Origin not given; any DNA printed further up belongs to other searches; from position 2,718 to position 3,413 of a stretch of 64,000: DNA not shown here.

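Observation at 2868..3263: Leaderless 131-aa Cys-rich protein with the motif pattern of prokaryotic/fungal secreted phospholipase A2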

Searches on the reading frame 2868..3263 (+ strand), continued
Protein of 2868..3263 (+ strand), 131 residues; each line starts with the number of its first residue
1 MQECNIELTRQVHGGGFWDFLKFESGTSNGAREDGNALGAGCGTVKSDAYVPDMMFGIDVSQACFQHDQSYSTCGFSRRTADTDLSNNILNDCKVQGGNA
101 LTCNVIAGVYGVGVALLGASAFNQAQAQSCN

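Call 51: list_cluster_members(proteins=[L036:284-1216:-, L036:2453-3388:-, L036:4182-5873:-, L036:6070-7038:-, L036:12783-13940:+, L036:3551-4105:-, L036:1213-2439:-])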
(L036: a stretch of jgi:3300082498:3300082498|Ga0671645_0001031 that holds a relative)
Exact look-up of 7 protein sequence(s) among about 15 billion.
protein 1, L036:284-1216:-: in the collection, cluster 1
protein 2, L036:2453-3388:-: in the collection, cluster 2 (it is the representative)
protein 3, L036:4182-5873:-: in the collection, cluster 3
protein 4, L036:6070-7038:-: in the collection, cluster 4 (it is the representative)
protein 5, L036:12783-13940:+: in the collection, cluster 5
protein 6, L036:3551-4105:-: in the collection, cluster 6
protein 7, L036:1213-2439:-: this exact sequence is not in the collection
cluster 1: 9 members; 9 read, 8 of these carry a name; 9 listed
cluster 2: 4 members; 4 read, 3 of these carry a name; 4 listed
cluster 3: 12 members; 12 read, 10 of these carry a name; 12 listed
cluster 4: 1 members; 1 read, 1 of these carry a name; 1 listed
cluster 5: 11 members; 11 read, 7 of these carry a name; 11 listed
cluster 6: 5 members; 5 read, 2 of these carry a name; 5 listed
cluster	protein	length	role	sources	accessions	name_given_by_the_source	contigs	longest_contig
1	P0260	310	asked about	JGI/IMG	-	osmoprotectant transport system ATP-binding protein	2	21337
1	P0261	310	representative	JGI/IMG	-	osmoprotectant transport system ATP-binding protein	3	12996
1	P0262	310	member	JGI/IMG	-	osmoprotectant transport system ATP-binding protein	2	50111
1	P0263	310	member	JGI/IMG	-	osmoprotectant transport system ATP-binding protein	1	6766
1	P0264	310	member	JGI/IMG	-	osmoprotectant transport system ATP-binding protein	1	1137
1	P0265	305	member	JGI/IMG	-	osmoprotectant transport system ATP-binding protein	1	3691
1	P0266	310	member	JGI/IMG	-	osmoprotectant transport system ATP-binding protein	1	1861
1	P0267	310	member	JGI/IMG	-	osmoprotectant transport system ATP-binding protein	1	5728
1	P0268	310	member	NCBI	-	-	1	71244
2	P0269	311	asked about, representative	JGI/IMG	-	osmoprotectant transport system substrate-binding protein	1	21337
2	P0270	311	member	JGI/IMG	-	osmoprotectant transport system substrate-binding protein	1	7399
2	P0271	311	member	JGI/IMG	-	osmoprotectant transport system substrate-binding protein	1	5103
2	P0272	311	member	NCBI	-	-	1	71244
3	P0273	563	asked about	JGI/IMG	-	long-chain acyl-CoA synthetase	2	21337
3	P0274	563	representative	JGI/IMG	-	long-chain acyl-CoA synthetase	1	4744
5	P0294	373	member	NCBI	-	-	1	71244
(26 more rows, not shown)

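Call 52: find_encoding_contigs(protein=P0294, flank=10000, max_places=2)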
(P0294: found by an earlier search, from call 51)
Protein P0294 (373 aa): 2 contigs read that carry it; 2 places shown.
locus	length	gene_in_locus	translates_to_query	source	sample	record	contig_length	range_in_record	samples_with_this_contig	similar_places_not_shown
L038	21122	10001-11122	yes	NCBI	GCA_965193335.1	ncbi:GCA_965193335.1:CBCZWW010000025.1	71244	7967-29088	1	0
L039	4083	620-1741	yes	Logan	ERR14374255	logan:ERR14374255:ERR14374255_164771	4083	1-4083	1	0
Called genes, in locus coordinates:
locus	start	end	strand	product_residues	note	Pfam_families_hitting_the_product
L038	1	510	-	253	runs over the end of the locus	PF00528:BPD_transp_1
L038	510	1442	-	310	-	PF00005:ABC_tran, PF13304:AAA_21 (weak)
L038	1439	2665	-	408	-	PF00528:BPD_transp_1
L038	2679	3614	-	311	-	PF04069:OpuAC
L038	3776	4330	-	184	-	PF04248:NTP_transf_9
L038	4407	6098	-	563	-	PF00501:AMP-binding, PF23562:AMP-binding_C_3 (weak)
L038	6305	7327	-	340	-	PF00487:FA_desaturase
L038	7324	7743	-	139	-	-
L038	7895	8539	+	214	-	-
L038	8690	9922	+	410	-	-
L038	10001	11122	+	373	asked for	PF25917:BSH_RND (weak), PF25919:BSH_CusB (weak), PF25973:BSH_CzcB (weak), PF26002:Beta-barrel_AprE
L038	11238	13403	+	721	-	PF03412:Peptidase_C39, PF00664:ABC_membrane, PF00005:ABC_tran, PF02463:SMC_N (faint)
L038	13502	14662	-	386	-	PF01408:GFO_IDH_MocA, PF02894:GFO_IDH_MocA_C, PF22725:GFO_IDH_MocA_C3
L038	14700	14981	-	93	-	PF03992:ABM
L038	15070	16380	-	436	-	PF00285:Citrate_synt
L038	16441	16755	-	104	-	PF03937:Sdh5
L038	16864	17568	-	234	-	PF13085:Fer2_3, PF13187:Fer4_9 (faint), PF13237:Fer4_10, PF12838:Fer4_7 (weak), PF13183:Fer4_8, PF13534:Fer4_17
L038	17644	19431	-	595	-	PF00890:FAD_binding_2, PF01266:DAO (weak), PF03486:HI0933_like (faint), PF02910:Succ_DH_flav_C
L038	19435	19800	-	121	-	PF01127:Sdh_cyt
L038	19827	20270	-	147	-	PF01127:Sdh_cyt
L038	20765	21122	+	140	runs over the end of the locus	PF00210:Ferritin (faint), PF02915:Rubrerythrin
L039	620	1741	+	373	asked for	PF25917:BSH_RND (weak), PF25919:BSH_CusB (weak), PF25973:BSH_CzcB (weak), PF26002:Beta-barrel_AprE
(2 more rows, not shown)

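Call 53: find_homologous_proteins(query=L038:11238-13403:+, max_evalue=1e-100)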
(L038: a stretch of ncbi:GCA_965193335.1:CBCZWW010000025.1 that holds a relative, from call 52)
Query L038:11238-13403:+ (721 aa): 1656 proteins with E <= 1e-100 among 8000 candidates; the best 120 are listed.
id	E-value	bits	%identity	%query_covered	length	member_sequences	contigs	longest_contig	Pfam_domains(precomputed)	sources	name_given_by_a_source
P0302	0.0e+0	1573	98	100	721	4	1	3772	PF00005.34,PF03412.22,PF02463.26,PF00664.29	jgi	jgi:ATP-binding cassette, subfamily B, bacterial CvaB/MchF/RaxB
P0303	0.0e+0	1491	94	99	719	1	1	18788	PF00005.34,PF03412.22,PF02463.26,PF00664.29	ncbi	-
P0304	0.0e+0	1434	90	99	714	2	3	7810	PF00005.34,PF03412.22,PF02463.26,PF00664.29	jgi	jgi:ATP-binding cassette, subfamily B, bacterial CvaB/MchF/RaxB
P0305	0.0e+0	1429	89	99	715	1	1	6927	PF00005.34,PF03412.22,PF02463.26,PF00664.29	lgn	-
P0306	0.0e+0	1428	89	99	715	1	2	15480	PF00005.34,PF03412.22,PF02463.26,PF00664.29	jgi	jgi:ATP-binding cassette, subfamily B, bacterial CvaB/MchF/RaxB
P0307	0.0e+0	1425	89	99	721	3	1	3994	PF00005.34,PF03412.22,PF02463.26,PF13304.13,PF00664.29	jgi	jgi:ATP-binding cassette subfamily B protein RaxB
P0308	0.0e+0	1424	89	99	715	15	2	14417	PF00005.34,PF03412.22,PF02463.26,PF00664.29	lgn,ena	-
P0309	0.0e+0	1420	89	99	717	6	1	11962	PF00005.34,PF03412.22,PF02463.26,PF00664.29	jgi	jgi:ATP-binding cassette, subfamily B, bacterial CvaB/MchF/RaxB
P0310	0.0e+0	1412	88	100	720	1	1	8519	PF00005.34,PF03412.22,PF02463.26,PF00664.29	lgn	-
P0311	0.0e+0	1408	88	99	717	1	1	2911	PF00005.34,PF03412.22,PF02463.26,PF00664.29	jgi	jgi:ATP-binding cassette, subfamily B, bacterial CvaB/MchF/RaxB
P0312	0.0e+0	1380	86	99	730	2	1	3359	PF00005.34,PF03412.22,PF02463.26,PF00664.29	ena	-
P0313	0.0e+0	1324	83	98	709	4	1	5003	PF00005.34,PF03412.22,PF02463.26,PF00664.29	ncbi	-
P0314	0.0e+0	1290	81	98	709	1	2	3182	PF00005.34,PF03412.22,PF02463.26,PF00664.29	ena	-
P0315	0.0e+0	1276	80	98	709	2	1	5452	PF00005.34,PF03412.22,PF02463.26,PF00664.29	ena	-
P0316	0.0e+0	1265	78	98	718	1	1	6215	PF00005.34,PF03412.22,PF02463.26,PF00664.29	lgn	-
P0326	0.0e+0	1175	73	99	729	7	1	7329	PF00005.34,PF03412.22,PF00664.29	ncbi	-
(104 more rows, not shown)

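Call 73: predict_structure(alignment_id=A6)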
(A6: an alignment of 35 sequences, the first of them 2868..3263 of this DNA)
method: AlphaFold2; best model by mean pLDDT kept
length: 131 residues; sequences in the alignment: 35
mean_pLDDT: 75.0   pTM: 0.66
mean pLDDT of the five models: 75.0, 72.0, 71.5, 63.3, 61.5
residues with pLDDT >= 90: 20; 70-90: 64; 50-70: 28; < 50: 19
segments of 3 or more residues with pLDDT < 50: 1-19
pLDDT, mean of each block of 10 residues (from residue 1): 35 43 65 66 67 79 88 91 92 88 87 85 88 76
secondary structure, 60 per line:
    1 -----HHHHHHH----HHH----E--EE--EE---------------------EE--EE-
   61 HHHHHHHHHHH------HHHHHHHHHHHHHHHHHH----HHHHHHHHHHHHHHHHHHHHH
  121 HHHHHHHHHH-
elements in order: H6-12 H61-71 H78-95 H100-130

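Call 75: fold_search(model_id=the predicted structure, library=pdb)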
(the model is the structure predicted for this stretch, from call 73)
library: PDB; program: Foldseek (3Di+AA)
matches with E <= 10: 19; with E <= 0.001: 0
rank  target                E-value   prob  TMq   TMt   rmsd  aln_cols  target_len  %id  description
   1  4aup_B                5.6e-02  0.99  0.45  0.48  11.0       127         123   17  Tuber borchii Phospholipase A2 (released 2012-12-12)
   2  4aup_A                1.1e-01  1.00  0.48  0.52   2.7        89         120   24  Tuber borchii Phospholipase A2 (released 2012-12-12)
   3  7ygk                  2.1e-01  0.99  0.42  0.49   3.5        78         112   24  Crystal structure of a secretory phospholipase A2 from Sciscionella marina (released 2023-02-22)
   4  8k1w                  2.2e-01  0.92  0.44  0.47  12.4       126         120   22  Crystal structure of PLA2 from Saccharothrix espanaensis (released 2024-07-24)
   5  2dg7                  2.5e+00  0.44  0.27  0.19   3.7        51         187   20  Crystal structure of the putative transcriptional regulator SCO0337 from Streptomyces coelicolor A3(2) (released 2007-03-13)
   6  5ivw_2                5.7e+00  0.05  0.21  0.12   9.4        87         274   14  Human core TFIIH bound to DNA within the PIC (released 2016-05-18)
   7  3wfo_B                6.4e+00  0.12  0.34  0.12   7.4        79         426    9  tRNA processing enzyme (apo form 1) (released 2014-01-01)
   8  7oc7                  7.1e+00  0.08  0.21  0.11   6.0        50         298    4  LasB, alpha-alkyl-N-aryl mercaptoacetamide (released 2022-01-19)
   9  1tll_A                7.1e+00  0.06  0.18  0.05   8.9        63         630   17  CRYSTAL STRUCTURE OF RAT NEURONAL NITRIC-OXIDE SYNTHASE REDUCTASE MODULE AT 2.3 A RESOLUTION. (released 2004-08-31)
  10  5tmt_A                7.6e+00  0.06  0.21  0.14   7.5        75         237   11  Crystal Structure of the ER-alpha Ligand-binding Domain (Y537S) in Complex with 4,4'-((1,3-dihydro-2H-inden-2-ylidene) (released 2017-01-18)
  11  3b1q_F                8.0e+00  0.28  0.23  0.10   1.2        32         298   22  Structure of Burkholderia thailandensis nucleoside kinase (BthNK) in complex with inosine (released 2011-11-02)
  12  9sho_A                8.0e+00  0.08  0.30  0.14   5.6        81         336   10  Structure of the honeybee GABAA RDL receptor with GABA (released 2026-02-11)
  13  5dks_A                8.9e+00  0.08  0.26  0.16   6.7        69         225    7  Crystal Structure of the ER-alpha Ligand-binding Domain in complex with a 2-naphthylamino-substituted, ethyl, triaryl- (released 2016-05-04)
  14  2c0k_B                8.9e+00  0.05  0.26  0.24   6.8        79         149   16  The structure of hemoglobin from the botfly Gasterophilus intestinalis (released 2005-11-09)
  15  9pyl_A                9.4e+00  0.06  0.27  0.28   6.5        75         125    8  Crystal structure of Zn(II)-bound ZETA_2 (released 2025-10-29)
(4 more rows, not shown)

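Call 77: find_encoding_contigs(protein=P0326, flank=8000, max_places=6)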
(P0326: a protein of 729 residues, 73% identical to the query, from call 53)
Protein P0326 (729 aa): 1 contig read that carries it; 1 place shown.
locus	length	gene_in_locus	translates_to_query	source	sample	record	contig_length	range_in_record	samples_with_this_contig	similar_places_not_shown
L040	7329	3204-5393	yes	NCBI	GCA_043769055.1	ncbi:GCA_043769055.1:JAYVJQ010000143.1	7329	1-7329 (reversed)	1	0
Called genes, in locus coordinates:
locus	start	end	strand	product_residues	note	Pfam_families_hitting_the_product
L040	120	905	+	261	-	-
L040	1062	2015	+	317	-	PF01963:TraB_PrgY_gumN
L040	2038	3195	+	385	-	PF25919:BSH_CusB (weak), PF26002:Beta-barrel_AprE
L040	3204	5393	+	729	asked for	PF03412:Peptidase_C39, PF00664:ABC_membrane, PF00005:ABC_tran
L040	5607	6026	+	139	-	PF08780:NTase_sub_bind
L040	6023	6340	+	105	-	-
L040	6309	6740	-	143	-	PF01850:PIN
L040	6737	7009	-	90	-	-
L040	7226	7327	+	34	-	?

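Call 78: find_encoding_contigs(protein=P0313, flank=8000, max_places=6)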
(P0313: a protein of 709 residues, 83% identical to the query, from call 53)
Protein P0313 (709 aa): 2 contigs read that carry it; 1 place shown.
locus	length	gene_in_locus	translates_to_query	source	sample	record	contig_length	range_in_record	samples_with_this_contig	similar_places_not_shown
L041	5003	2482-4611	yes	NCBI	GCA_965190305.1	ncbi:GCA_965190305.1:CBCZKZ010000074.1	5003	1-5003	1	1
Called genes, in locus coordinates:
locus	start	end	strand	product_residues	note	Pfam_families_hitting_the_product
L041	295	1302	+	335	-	-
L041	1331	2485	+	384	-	PF25917:BSH_RND, PF25973:BSH_CzcB (faint), PF26002:Beta-barrel_AprE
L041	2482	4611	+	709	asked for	PF03412:Peptidase_C39, PF00664:ABC_membrane, PF02463:SMC_N (weak), PF00005:ABC_tran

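Call 83: find_encoding_contigs(protein=P0172, flank=4000, max_places=3)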
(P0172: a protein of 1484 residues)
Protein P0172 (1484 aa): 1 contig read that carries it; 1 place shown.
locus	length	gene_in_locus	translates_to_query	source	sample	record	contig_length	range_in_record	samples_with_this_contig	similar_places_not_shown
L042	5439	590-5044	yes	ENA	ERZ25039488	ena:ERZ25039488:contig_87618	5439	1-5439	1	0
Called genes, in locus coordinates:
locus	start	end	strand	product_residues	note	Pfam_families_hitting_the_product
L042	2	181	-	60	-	?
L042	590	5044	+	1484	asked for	PF20148:DUF6531, PF05593:RHS_repeat, PF25023:TEN_YD-shell, PF05593:RHS_repeat, PF25023:TEN_YD-shell, PF05593:RHS_repeat, PF25023:TEN_YD-shell (weak), PF25023:TEN_YD-shell, +3 more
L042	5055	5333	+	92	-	-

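Call 84: find_encoding_contigs(protein=P0093, flank=4000, max_places=3)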
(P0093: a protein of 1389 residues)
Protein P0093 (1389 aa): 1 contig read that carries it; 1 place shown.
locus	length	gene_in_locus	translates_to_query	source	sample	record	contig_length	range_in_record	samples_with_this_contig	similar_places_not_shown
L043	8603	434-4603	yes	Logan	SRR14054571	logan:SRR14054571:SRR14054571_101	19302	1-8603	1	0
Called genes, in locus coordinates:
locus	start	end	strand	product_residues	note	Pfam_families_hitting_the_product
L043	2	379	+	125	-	?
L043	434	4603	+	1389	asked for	PF20148:DUF6531, PF05593:RHS_repeat (weak), PF25023:TEN_YD-shell, PF05593:RHS_repeat (weak), PF25023:TEN_YD-shell, PF03527:RHS, PF25023:TEN_YD-shell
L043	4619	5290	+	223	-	PF12796:Ank_2, PF13606:Ank_3 (faint), PF12796:Ank_2, PF00023:Ank (weak), PF13637:Ank_4 (weak), PF13857:Ank_5 (weak)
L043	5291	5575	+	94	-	PF03050:DDE_Tnp_IS66 (weak)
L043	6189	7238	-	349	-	PF06812:ImpA_N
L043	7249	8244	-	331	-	PF06996:T6SS_TssG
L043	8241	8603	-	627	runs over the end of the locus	PF05947:T6SS_TssF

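Call 88: find_encoding_contigs(protein=P0056, flank=10000, max_places=4)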
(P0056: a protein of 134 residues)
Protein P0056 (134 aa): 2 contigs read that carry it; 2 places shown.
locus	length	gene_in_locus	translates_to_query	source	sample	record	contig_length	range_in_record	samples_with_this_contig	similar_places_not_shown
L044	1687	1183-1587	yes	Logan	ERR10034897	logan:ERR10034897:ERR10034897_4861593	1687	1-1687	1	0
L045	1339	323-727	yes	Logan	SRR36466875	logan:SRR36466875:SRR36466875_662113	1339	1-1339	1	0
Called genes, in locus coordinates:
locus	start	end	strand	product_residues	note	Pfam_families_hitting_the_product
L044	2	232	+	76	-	?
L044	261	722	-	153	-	PF12512:DUF3717, PF06945:DUF1289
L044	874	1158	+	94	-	-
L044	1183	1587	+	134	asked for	-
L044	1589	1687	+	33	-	?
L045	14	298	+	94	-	-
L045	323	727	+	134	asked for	-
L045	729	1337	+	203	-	?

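Call 92: search_solved_structures(query=A6, max_evalue=1)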
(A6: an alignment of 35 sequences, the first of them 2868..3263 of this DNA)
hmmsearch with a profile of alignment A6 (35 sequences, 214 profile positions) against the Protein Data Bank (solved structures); distinct sequences matched with E-value up to 1: 4.
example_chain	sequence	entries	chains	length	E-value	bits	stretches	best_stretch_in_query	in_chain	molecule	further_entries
4aup_A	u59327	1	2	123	1.1e-08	38.7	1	96-162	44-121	PHOSPHOLIPASE A2 GROUP XIII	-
1faz_A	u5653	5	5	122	1.4e-08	38.3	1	95-162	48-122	PHOSPHOLIPASE A2 | putative secreted protein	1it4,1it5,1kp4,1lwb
8k1w_A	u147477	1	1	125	2e-08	37.8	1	96-164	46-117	PLA2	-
7ygk_A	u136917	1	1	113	1.9e-07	34.6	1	95-162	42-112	phospholipase A2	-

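Call 94: search_protein_families(library=pfam, alignment_id=A6, max_evalue=0.01)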
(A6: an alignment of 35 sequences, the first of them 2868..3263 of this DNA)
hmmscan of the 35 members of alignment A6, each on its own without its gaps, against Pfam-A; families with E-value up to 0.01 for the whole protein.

A. member 1, window:2868-3263:+ (131 aa): 2 families
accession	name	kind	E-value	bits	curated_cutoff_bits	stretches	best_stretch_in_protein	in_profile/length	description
PF06951.16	PLA2G12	-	0.0004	20.8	34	1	53-130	90-174/184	Group XII secretory phospholipase A2 precursor (PLA2G12)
PF09056.16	Phospholip_A2_3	-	0.0065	17.5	29.4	0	51-116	35-108/110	Prokaryotic phospholipase A2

B. families by the number of members that match (of 35 scanned): 3 families
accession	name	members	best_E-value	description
PF06951.16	PLA2G12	19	3.7e-07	Group XII secretory phospholipase A2 precursor (PLA2G12)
PF09056.16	Phospholip_A2_3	18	3.5e-10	Prokaryotic phospholipase A2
PF03527.20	RHS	1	3.2e-17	RHS protein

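Call 101: search_protein_families(library=padloc, proteins=[window:2868-3263:+], max_evalue=0.1)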
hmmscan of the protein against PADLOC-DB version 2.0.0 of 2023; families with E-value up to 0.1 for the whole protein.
window:2868-3263:+ (131 aa): 0 families

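Call 102: search_protein_families(library=phrogs, proteins=[window:2868-3263:+], max_evalue=0.1)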
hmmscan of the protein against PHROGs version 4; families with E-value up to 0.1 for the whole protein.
window:2868-3263:+ (131 aa): 2 families
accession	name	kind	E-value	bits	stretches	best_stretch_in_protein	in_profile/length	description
phrog_6098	-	unknown function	8.9e-05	23.8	1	60-126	17-75/78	-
phrog_1915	-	unknown function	0.055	14.8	0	8-21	97-110/141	-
